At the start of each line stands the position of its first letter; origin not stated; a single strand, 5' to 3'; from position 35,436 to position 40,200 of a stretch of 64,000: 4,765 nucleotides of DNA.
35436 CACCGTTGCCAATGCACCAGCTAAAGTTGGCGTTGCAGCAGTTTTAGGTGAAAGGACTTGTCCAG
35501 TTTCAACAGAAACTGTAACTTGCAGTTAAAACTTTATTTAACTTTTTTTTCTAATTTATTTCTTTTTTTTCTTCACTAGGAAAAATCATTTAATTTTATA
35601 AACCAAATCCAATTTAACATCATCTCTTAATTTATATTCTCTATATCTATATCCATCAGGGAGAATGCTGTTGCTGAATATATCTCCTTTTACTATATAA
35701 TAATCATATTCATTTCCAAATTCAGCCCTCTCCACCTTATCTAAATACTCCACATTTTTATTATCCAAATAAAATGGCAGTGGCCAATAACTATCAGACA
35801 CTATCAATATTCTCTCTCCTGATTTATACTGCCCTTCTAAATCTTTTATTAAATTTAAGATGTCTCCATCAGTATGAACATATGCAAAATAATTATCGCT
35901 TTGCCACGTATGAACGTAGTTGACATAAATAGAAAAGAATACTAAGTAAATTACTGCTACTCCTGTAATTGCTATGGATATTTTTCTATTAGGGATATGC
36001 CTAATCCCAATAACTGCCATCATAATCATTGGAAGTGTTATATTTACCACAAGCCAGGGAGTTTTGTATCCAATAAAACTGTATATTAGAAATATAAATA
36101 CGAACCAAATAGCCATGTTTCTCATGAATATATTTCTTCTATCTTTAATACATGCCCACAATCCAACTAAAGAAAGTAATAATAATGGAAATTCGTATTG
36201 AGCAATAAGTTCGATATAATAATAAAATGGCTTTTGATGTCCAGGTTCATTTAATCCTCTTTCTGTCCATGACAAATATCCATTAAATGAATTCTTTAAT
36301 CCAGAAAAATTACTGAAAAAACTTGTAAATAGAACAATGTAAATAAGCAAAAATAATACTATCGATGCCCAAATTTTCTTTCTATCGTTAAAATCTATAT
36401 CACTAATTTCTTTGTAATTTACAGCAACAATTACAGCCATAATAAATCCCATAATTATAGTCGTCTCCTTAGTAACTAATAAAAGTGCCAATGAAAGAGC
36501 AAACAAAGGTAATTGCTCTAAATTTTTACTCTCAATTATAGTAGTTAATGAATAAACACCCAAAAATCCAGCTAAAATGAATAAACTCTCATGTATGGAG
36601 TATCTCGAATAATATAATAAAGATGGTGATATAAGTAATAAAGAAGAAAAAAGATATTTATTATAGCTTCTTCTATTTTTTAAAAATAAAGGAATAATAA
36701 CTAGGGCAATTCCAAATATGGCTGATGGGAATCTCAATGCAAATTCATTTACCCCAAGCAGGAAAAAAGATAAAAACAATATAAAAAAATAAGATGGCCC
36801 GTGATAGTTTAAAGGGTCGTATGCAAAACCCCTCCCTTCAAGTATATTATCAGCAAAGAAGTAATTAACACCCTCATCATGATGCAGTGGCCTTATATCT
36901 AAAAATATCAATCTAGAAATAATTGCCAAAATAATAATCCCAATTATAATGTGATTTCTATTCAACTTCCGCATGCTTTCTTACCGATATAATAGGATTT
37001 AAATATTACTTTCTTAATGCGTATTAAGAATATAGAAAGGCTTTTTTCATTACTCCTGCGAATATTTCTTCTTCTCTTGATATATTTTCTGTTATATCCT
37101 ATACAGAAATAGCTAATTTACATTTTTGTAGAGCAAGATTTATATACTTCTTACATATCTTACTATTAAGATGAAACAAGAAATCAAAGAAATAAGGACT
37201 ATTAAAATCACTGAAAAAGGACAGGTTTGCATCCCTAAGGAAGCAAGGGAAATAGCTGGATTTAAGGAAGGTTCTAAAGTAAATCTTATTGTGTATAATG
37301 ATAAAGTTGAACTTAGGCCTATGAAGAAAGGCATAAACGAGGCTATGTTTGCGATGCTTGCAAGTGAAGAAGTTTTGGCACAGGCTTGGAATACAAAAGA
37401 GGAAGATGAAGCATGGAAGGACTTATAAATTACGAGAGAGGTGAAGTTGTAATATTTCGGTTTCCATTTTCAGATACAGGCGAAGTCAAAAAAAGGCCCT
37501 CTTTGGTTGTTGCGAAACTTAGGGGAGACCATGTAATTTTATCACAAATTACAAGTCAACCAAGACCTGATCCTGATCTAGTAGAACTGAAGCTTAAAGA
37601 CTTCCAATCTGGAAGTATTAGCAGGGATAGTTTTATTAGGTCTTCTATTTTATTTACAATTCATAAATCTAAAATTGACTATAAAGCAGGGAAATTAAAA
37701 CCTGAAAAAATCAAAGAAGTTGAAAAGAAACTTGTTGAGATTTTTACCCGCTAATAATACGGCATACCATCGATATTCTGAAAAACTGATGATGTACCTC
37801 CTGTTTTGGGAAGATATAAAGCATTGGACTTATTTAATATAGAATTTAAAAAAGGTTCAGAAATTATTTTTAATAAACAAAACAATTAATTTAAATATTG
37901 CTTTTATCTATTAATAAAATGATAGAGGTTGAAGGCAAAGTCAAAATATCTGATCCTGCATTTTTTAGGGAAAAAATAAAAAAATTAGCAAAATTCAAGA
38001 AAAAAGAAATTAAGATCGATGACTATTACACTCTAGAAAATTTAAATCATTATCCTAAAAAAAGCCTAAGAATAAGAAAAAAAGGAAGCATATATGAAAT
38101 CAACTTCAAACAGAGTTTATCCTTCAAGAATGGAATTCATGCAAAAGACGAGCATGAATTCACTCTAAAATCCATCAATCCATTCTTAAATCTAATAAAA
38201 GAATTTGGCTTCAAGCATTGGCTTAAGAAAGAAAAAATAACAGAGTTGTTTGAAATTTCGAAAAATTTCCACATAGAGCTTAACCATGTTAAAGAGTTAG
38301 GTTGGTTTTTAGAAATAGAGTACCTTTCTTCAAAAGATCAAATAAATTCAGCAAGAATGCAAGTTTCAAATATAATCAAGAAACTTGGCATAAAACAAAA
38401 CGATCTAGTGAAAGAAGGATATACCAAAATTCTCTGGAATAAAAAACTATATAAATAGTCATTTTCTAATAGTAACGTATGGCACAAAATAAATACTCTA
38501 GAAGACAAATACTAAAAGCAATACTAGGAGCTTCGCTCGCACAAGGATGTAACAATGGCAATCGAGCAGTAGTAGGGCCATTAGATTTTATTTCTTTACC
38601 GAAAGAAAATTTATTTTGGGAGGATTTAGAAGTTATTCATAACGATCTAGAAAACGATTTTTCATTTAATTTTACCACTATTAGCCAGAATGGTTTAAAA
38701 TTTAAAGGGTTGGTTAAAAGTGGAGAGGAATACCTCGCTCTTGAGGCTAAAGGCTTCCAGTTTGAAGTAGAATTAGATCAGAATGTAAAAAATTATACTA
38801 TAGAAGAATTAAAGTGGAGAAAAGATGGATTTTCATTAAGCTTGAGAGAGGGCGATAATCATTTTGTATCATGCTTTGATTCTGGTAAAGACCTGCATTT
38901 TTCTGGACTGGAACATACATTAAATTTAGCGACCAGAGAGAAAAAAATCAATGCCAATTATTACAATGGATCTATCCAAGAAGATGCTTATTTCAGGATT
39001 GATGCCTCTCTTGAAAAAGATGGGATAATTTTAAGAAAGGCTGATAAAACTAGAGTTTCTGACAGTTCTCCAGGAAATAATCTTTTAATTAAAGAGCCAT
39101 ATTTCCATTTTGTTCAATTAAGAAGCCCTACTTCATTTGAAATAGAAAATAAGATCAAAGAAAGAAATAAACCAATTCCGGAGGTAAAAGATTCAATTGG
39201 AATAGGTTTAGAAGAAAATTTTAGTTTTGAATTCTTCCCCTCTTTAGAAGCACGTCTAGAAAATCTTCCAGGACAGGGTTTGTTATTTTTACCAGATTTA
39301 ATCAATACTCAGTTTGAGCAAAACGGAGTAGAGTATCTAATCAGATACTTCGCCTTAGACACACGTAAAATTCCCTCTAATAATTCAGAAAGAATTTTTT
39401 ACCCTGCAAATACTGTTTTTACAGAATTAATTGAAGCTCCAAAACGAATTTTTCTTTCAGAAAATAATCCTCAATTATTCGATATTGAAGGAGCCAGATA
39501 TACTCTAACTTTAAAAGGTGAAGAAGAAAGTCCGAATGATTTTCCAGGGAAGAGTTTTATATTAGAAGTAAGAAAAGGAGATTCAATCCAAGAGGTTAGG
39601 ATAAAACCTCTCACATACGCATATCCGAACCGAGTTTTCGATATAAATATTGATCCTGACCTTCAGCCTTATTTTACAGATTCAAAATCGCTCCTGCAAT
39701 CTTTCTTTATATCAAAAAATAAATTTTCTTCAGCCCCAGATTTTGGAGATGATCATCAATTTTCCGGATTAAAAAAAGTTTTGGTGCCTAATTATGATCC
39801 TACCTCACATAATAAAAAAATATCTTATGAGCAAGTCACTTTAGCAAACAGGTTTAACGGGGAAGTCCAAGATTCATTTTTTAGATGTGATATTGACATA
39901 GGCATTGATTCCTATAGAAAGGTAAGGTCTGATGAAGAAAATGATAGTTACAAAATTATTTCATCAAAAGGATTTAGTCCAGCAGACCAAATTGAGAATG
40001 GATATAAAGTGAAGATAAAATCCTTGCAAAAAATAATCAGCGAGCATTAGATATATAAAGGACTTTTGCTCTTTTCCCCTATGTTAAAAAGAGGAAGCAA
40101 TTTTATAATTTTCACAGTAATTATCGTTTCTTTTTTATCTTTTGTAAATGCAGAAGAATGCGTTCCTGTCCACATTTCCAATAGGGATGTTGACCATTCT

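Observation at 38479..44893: Three-gene secreted operon: Tat-lipoprotein, 1,083-aa M64-like zincin giant, and dockerin-like protein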

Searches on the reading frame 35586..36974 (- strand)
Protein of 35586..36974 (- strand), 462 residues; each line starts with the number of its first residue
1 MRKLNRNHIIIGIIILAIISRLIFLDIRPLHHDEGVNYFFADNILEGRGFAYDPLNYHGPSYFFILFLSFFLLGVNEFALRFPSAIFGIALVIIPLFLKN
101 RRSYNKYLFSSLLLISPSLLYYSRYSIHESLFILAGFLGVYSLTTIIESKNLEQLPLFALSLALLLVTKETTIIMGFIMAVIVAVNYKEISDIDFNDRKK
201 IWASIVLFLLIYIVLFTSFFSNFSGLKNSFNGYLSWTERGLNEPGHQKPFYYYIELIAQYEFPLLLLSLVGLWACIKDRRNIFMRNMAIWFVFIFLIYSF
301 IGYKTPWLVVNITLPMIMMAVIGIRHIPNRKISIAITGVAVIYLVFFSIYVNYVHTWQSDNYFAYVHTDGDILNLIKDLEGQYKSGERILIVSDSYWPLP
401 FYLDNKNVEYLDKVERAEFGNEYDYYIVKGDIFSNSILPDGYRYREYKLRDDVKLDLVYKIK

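Call 113: search_protein_families(library=pfam, proteins=[window:35586-36974:-], max_evalue=0.01)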
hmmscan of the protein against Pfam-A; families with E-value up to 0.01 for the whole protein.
window:35586-36974:- (462 aa): 2 families
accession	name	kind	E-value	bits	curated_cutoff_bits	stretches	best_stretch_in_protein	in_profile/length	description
PF13231.12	PMT_2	-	1.9e-08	35.1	26.1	1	58-212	2-154/160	Dolichyl-phosphate-mannose-protein mannosyltransferase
PF06570.16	DUF1129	-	0.00048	20.2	29.1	1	126-234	82-179/207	Protein of unknown function (DUF1129)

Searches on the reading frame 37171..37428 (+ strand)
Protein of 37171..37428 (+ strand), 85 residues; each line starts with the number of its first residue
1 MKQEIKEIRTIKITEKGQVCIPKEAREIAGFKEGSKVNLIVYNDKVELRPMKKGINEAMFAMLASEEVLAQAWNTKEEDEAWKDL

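Call 113: search_protein_families(library=pfam, proteins=[window:37171-37428:+], max_evalue=0.01)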
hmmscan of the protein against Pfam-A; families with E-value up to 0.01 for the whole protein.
window:37171-37428:+ (85 aa): 2 families
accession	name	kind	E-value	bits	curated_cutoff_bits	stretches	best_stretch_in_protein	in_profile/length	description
PF04014.23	MazE_antitoxin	-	8.2e-10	38.9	24.7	1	12-55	3-47/48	Antidote-toxin recognition MazE, bacterial antitoxin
PF18190.7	Plk4_PB1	-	0.0026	18.3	26.4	0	47-81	8-42/107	Polo-like Kinase 4 Polo Box 1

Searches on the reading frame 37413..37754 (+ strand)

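Call 113: search_protein_families(library=pfam, proteins=[window:37413-37754:+], max_evalue=0.01)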
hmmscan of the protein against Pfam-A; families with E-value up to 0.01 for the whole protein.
window:37413-37754:+ (113 aa): 1 family
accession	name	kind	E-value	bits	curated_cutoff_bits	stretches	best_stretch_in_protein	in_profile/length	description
PF02452.23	PemK_toxin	-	4e-12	46.7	23.1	1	8-111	1-109/109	PemK-like, MazF-like toxin of type II toxin-antitoxin system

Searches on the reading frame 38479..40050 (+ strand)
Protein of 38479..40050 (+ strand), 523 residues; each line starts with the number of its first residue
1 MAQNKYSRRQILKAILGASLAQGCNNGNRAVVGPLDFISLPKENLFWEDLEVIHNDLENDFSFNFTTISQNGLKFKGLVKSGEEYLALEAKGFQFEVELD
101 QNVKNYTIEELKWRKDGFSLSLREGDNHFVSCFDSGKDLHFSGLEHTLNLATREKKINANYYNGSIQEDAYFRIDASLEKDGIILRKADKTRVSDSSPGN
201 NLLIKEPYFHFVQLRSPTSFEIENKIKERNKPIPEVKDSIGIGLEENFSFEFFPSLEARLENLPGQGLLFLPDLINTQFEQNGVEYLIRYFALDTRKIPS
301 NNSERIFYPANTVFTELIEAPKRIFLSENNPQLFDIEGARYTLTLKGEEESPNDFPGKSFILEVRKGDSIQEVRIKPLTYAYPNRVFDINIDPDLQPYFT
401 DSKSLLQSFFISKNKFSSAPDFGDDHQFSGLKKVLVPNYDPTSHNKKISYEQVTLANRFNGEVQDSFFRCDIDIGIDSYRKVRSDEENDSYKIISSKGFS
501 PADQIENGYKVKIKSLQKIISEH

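Call 3: search_protein_families(library=pfam, proteins=[window:38479-40050:+], max_evalue=1)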
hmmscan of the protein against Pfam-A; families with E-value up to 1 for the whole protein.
window:38479-40050:+ (523 aa): 0 families

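Call 4: search_protein_families(library=ncbifam, proteins=[window:38479-40050:+], max_evalue=1)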
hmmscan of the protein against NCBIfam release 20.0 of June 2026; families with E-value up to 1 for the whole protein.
window:38479-40050:+ (523 aa): 0 families

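Call 23: find_homologous_proteins(query=window:38479-40050:+)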
Query window:38479-40050:+ (523 aa): 7 proteins with E <= 0.001 among 8000 candidates.
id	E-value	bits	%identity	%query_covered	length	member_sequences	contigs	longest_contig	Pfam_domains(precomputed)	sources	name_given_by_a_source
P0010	0.0e+0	1175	100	100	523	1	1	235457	-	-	-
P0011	1.9e-112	395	40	98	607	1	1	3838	-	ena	-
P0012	3.3e-106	374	46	75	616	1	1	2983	-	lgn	-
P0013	4.7e-79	284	38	76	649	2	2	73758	-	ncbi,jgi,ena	-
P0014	5.9e-69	251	33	98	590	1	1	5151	-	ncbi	-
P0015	6.7e-67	244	42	67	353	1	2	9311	-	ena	-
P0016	1.5e-28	118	32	64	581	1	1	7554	-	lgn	-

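Call 30: search_solved_structures(query=A2, max_evalue=1)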
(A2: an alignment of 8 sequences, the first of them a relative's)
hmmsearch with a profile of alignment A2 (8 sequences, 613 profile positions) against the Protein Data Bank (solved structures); distinct sequences matched with E-value up to 1: 0.

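Call 41: predict_structure(alignment_id=A2)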
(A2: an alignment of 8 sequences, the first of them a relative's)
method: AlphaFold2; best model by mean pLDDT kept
length: 523 residues; sequences in the alignment: 8
mean_pLDDT: 74.1   pTM: 0.75
mean pLDDT of the five models: 74.1, 73.6, 72.6, 71.7, 67.3
residues with pLDDT >= 90: 146; 70-90: 175; 50-70: 133; < 50: 69
segments of 3 or more residues with pLDDT < 50: 1-35, 203-216, 299-308, 485-487
pLDDT, mean of each block of 10 residues (from residue 1): 33 38 29 45 57 78 88 92 91 87 90 90 95 75 81 84 94 89 91 72 42 43 64 58 84 84 62 89 90 63 47 84 92 90 91 72 94 85 84 85 71 89 62 72 58 84 87 66 54 61 66 85 63
secondary structure, 60 per line:
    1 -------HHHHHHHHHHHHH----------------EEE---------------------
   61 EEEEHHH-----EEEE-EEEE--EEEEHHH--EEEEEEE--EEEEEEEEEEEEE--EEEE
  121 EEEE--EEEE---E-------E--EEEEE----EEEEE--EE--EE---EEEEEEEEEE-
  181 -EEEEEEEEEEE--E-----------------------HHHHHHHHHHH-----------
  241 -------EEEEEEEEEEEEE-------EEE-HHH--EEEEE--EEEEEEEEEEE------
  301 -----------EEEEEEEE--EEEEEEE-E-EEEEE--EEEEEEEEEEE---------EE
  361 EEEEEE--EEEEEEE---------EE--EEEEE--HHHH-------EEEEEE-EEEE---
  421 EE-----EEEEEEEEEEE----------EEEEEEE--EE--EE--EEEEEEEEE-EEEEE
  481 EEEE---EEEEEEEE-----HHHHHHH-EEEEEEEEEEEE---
elements in order: H8-20 E37-39 E61-64 E73-76 E78-81 E84-87 E93-99 E102-114 E117-124 E127-130 E145-149 E154-158 E170-179 E182-192 H219-229 E248-260 E268-270 E277-281 E284-294 E312-319 E322-328 E332-336 E339-349 E359-366 E369-375 E389-393 H396-399 E407-412 E414-417 E428-438 E449-455 E466-474 E476-484 E488-495 H501-507 E509-520

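Call 45: fold_search(model_id=the predicted structure, library=pdb)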
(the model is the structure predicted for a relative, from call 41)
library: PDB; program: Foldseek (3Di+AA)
matches with E <= 10: 621; with E <= 0.001: 0
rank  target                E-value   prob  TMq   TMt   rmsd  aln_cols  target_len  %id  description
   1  4v7q_BX               1.8e-03  0.13  0.09  0.07  35.3       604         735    7  Atomic model of an infectious rotavirus particle (released 2014-07-09)
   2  6eug                  1.3e-02  0.10  0.08  0.11  21.0       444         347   10  The GH43, Beta 1,3 Galactosidase, BT3683 with galactoimidazole (released 2018-10-17)
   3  5gmt_A                3.5e-02  0.06  0.07  0.11  21.8       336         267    9  Crystal structure of the marine PL-14 alginate lyase from Aplysia kurodai (released 2017-01-04)
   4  6euh_A                4.3e-02  0.07  0.08  0.10  22.2       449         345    8  The GH43, Beta 1,3 Galactosidase, BT3683 with galactodeoxynojirimycin (released 2018-10-17)
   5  5k8g                  4.5e-02  0.05  0.08  0.08  33.8       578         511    9  Crystal structure of a putative peptide-binding domain of MpAFP (released 2017-09-06)
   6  7anm_C                5.5e-02  0.04  0.08  0.08  24.9       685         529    8  Nudaurelia capensis omega virus capsid: virus-like particles expressed in Nicotiana benthamiana (released 2021-08-25)
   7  4u6b_A                8.2e-02  0.09  0.11  0.15  17.3       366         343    7  Zg3597, a family 117 glycoside hydrolase, produced by the marine bacterium Zobellia galactanivorans (released 2015-02-11)
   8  5gmt_B                9.6e-02  0.04  0.07  0.11  23.0       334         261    8  Crystal structure of the marine PL-14 alginate lyase from Aplysia kurodai (released 2017-01-04)
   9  7ty0_C                1.0e-01  0.04  0.08  0.09  28.0       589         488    8  Nipah Virus attachment (G) glycoprotein ectodomain in complex with nAH1.3 neutralizing antibody Fab fragment (local re (released 2022-03-09)
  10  9n73_LI               1.1e-01  0.03  0.07  0.06  24.1       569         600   10  SSU processome maturation and disassembly, State G (released 2025-10-29)
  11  7anm_A                1.2e-01  0.06  0.08  0.08  19.2       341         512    8  Nudaurelia capensis omega virus capsid: virus-like particles expressed in Nicotiana benthamiana (released 2021-08-25)
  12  7whn                  1.4e-01  0.02  0.09  0.05  46.0       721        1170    7  Opened spike of Bombyx mori cytoplasmic polyhedrosis virus (released 2022-02-02)
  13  2c5d_A                1.9e-01  0.04  0.09  0.11  21.4       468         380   10  Structure of a minimal Gas6-Axl complex (released 2005-12-19)
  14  3p2n_B                2.0e-01  0.05  0.09  0.11  19.8       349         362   10  Discovery and structural characterization of a new glycoside hydrolase family abundant in coastal waters that was anno (released 2011-03-02)
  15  8aay_B                2.0e-01  0.04  0.08  0.08  21.4       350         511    8  Nudaurelia capensis omega virus maturation intermediate captured at pH5.6 (insect cell expressed VLPs): small class fr (released 2022-12-28)
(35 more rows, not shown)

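Call 101: search_protein_families(library=pfam, alignment_id=A2, max_evalue=1)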
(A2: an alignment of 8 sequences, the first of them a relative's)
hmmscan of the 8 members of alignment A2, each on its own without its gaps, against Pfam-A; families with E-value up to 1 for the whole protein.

A. member 1, P0010 (523 aa): 0 families

B. families by the number of members that match (of 8 scanned): 3 families
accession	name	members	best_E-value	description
PF10518.14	TAT_signal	3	0.00028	TAT (twin-arginine translocation) pathway signal sequence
PF20585.4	Pectate_lyase_5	1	0.032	Putative pectate lyase-like adhesive domain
PF10614.14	CsgF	1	0.25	Type VIII secretion system (T8SS), CsgF protein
